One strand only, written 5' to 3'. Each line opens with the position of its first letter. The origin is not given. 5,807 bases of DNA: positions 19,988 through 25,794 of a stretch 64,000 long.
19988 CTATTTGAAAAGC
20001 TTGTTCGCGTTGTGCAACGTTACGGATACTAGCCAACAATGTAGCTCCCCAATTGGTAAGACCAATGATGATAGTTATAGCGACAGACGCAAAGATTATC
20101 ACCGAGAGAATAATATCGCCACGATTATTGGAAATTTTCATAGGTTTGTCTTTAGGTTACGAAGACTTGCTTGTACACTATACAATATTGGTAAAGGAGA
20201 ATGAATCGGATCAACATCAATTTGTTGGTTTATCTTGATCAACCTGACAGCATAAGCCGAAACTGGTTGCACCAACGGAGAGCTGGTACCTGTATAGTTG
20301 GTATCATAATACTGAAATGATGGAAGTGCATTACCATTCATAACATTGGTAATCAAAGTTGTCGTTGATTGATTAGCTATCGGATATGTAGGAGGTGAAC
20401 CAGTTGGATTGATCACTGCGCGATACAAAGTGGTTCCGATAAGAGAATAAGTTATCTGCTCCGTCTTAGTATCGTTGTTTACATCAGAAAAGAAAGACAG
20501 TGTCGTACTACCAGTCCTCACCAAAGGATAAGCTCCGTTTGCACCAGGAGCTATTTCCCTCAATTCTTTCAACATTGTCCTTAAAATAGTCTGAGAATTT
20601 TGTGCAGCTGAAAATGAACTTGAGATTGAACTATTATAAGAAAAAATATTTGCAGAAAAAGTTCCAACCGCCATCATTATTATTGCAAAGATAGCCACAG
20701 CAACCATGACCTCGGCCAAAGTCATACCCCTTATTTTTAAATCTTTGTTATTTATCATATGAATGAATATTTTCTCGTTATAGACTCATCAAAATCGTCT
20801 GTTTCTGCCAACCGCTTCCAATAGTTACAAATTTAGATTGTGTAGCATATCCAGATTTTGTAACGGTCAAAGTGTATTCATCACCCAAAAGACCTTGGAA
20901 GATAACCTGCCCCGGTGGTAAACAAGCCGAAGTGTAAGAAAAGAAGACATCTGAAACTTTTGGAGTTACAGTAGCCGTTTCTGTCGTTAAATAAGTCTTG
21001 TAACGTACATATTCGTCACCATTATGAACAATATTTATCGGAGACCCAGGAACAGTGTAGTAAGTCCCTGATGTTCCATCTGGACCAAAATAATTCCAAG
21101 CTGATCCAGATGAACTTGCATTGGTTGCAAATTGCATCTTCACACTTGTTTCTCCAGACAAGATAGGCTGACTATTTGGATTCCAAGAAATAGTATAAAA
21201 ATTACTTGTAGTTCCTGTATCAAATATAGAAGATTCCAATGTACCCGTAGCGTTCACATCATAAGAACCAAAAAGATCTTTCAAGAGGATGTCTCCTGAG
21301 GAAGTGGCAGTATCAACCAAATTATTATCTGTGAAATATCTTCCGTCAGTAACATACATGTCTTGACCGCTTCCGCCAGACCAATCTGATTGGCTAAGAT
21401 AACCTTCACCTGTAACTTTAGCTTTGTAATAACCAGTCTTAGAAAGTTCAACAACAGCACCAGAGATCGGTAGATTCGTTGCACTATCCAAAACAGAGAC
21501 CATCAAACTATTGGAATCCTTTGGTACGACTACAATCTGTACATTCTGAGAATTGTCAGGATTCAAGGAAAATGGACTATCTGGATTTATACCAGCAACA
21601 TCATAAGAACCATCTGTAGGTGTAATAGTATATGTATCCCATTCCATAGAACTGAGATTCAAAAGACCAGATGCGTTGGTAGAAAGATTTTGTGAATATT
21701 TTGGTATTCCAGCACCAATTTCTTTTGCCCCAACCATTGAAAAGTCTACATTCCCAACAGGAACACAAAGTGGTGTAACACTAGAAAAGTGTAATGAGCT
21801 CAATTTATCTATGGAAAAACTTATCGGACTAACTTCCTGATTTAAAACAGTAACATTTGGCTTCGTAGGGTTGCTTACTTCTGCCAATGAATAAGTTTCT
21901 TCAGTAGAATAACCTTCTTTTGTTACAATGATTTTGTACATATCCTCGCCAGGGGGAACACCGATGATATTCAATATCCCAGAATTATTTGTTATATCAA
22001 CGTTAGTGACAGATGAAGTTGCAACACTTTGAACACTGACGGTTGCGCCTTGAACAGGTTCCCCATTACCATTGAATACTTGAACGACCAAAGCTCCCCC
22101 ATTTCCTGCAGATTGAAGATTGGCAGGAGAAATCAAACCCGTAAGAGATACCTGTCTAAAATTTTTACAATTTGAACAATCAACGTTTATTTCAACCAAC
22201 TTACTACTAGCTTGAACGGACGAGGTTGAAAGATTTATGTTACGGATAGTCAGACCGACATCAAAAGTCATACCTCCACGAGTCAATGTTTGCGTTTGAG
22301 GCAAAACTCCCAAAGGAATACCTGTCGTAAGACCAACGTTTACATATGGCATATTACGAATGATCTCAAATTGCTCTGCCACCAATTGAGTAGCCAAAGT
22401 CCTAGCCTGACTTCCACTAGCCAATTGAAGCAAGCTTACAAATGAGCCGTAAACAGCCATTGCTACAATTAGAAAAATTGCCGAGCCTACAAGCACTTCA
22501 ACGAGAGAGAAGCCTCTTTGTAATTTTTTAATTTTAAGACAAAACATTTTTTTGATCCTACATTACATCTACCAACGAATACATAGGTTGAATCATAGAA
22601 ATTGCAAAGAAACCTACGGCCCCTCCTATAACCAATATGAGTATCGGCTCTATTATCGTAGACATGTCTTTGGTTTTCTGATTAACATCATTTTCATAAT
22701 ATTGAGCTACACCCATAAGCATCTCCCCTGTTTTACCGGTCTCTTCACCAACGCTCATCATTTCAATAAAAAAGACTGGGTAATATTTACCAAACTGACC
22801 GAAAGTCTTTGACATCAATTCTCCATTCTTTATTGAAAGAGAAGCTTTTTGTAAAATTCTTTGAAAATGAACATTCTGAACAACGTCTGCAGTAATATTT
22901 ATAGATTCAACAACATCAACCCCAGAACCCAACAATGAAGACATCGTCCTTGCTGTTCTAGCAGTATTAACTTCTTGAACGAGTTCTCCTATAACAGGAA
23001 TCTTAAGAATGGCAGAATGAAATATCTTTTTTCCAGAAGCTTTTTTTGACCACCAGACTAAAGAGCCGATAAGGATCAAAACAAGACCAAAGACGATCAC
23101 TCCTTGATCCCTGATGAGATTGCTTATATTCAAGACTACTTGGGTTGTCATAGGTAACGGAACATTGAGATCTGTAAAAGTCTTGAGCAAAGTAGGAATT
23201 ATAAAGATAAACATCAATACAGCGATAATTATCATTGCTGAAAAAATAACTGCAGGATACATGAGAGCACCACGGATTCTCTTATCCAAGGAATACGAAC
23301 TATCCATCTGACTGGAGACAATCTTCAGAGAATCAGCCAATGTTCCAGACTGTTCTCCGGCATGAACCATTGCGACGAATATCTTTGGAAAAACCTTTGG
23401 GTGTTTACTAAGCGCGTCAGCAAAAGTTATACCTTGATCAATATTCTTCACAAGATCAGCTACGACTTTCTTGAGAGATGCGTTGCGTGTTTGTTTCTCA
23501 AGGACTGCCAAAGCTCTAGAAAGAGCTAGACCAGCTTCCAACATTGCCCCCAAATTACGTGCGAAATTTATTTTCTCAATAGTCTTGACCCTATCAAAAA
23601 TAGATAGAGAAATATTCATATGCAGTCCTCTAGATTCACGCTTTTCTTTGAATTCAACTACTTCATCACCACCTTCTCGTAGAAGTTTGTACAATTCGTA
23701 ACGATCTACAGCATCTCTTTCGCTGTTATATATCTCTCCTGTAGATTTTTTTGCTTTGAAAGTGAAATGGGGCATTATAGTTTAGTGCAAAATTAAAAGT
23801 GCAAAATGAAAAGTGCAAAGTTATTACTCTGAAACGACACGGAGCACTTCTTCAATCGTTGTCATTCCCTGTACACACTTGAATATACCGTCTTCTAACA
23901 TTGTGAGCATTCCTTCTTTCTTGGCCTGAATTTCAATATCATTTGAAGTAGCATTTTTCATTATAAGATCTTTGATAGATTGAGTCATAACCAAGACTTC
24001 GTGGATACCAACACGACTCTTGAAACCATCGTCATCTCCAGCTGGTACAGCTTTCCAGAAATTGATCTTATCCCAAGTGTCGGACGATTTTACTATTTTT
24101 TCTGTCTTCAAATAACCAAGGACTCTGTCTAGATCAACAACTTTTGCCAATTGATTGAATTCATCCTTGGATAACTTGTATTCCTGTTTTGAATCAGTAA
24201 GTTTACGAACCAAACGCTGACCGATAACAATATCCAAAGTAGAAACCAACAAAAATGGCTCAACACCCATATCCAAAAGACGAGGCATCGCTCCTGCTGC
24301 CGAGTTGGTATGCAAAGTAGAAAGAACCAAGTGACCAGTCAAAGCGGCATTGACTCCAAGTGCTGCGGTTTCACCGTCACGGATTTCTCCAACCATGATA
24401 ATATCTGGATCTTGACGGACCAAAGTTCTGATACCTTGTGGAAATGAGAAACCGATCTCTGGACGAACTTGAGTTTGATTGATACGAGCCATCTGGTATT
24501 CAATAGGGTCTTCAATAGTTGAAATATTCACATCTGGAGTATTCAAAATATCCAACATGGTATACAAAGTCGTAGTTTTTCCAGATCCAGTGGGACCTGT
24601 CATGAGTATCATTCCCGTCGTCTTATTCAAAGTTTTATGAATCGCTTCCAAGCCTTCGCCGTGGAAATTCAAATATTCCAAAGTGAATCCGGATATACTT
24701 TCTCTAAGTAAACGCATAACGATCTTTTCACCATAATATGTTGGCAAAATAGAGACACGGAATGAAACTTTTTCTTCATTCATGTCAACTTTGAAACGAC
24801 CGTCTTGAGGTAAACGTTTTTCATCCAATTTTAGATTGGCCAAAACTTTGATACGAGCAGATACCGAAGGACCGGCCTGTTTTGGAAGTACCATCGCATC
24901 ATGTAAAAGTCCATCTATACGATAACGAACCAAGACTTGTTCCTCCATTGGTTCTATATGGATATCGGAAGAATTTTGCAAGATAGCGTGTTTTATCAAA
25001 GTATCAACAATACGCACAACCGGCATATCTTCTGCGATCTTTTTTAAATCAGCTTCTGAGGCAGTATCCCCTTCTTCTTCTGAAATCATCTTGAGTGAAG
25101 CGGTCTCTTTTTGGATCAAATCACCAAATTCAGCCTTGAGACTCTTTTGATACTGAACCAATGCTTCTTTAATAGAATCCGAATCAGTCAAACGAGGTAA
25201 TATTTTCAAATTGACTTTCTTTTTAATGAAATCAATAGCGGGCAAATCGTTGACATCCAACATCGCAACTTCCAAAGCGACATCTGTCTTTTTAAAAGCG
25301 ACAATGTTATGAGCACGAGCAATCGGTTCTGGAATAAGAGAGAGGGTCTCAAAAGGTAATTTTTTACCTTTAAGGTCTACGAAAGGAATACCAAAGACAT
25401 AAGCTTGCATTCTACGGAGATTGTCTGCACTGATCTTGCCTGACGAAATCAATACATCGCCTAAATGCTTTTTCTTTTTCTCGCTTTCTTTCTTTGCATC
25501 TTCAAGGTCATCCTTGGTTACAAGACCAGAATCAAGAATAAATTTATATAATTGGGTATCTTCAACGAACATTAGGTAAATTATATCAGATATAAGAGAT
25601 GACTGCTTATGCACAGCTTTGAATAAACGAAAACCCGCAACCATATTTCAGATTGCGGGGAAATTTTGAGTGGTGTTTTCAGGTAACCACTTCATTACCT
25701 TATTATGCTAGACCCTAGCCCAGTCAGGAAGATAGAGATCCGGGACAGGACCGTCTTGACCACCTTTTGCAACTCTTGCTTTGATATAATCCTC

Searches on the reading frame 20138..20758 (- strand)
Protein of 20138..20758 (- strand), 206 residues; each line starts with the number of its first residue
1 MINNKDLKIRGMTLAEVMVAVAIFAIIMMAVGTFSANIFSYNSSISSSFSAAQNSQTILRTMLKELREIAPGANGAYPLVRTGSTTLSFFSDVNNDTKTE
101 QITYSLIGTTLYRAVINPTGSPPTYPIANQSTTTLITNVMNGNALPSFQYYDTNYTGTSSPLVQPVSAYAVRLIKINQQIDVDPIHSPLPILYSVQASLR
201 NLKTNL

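Call 48: search_protein_families(library=pfam, proteins=[window:20138-20758:-], max_evalue=0.0001)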
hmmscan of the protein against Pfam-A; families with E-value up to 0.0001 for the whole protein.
window:20138-20758:- (206 aa): 1 family
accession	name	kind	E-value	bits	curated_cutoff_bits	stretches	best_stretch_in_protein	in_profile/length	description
PF07963.17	N_methyl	-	5.4e-06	26.2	21.2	1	9-31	4-26/27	Prokaryotic N-terminal methylation motif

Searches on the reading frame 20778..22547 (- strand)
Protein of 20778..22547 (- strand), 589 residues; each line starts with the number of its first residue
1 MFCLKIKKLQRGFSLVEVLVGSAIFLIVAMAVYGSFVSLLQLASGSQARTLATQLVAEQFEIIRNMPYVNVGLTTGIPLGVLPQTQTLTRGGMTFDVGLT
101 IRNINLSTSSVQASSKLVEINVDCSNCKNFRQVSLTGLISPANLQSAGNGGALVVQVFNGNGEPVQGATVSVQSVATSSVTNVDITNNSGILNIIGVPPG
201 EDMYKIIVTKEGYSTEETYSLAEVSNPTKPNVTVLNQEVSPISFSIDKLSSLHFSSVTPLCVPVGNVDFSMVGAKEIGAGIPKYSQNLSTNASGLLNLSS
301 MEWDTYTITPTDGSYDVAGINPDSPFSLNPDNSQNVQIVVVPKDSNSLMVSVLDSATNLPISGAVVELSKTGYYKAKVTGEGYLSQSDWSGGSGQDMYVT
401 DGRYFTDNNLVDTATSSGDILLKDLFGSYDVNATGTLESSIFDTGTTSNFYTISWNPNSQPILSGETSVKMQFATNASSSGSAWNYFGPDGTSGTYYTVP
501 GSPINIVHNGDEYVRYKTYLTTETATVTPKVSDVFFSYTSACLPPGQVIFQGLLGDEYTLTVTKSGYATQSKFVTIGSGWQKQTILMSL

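Call 48: search_protein_families(library=pfam, proteins=[window:20778-22547:-], max_evalue=0.0001)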
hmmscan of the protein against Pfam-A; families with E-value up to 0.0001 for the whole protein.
window:20778-22547:- (589 aa): 3 families
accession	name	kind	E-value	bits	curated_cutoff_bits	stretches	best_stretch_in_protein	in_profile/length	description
PF13620.12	CarboxypepD_reg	-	7.2e-13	49.1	32.3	1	155-226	4-73/82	Carboxypeptidase regulatory-like domain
PF07963.17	N_methyl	-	1.9e-07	30.8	21.2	1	8-33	2-27/27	Prokaryotic N-terminal methylation motif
PF13715.12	CarbopepD_reg_2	-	1.2e-06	28.9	32.2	0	157-226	5-68/88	CarboxypepD_reg-like domain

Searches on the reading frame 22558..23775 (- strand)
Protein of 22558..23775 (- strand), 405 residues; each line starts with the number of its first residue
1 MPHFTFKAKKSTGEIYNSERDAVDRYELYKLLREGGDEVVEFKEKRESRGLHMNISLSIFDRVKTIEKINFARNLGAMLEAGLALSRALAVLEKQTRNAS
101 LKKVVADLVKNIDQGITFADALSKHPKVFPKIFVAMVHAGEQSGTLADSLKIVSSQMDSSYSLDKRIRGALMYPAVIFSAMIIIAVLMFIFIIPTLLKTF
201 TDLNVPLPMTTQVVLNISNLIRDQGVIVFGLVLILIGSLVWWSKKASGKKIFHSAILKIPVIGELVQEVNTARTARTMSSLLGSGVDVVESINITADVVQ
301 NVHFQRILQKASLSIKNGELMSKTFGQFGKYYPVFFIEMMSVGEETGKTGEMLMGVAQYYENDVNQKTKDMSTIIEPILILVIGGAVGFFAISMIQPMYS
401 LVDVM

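Call 48: search_protein_families(library=pfam, proteins=[window:22558-23775:-], max_evalue=0.0001)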
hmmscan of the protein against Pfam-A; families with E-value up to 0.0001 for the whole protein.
window:22558-23775:- (405 aa): 1 family
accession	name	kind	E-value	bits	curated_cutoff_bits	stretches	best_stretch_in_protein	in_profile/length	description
PF00482.28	T2SSF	-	1.9e-55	186.6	25.2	2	71-194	1-125/125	Type II secretion system (T2SS), protein F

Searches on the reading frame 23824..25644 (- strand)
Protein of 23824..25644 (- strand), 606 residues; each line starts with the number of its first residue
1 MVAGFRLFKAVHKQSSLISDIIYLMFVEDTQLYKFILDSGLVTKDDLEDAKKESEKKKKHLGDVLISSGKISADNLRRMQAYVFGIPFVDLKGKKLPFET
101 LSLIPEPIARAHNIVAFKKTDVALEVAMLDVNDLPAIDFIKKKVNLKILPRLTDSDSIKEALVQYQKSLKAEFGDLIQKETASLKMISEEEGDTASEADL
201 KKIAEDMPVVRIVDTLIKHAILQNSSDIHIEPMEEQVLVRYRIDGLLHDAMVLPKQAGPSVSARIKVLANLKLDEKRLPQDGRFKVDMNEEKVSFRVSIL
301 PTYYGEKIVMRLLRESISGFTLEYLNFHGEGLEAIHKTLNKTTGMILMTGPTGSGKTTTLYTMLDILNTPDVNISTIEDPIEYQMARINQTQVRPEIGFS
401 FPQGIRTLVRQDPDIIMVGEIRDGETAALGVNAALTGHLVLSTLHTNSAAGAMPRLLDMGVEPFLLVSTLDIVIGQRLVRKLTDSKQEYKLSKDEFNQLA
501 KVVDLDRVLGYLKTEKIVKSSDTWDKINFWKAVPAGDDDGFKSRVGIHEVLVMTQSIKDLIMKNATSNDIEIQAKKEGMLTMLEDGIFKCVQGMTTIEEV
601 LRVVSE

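Call 48: search_protein_families(library=pfam, proteins=[window:23824-25644:-], max_evalue=0.0001)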
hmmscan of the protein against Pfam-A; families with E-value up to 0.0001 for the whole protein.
window:23824-25644:- (606 aa): 2 families
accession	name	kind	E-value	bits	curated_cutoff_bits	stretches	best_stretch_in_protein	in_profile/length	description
PF00437.27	T2SSE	-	9.7e-119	396.7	24.9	1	204-602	3-370/370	Type II/IV secretion system protein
PF05157.20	MshEN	-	9.8e-13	48.3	23.1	1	84-170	1-88/90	MshEN domain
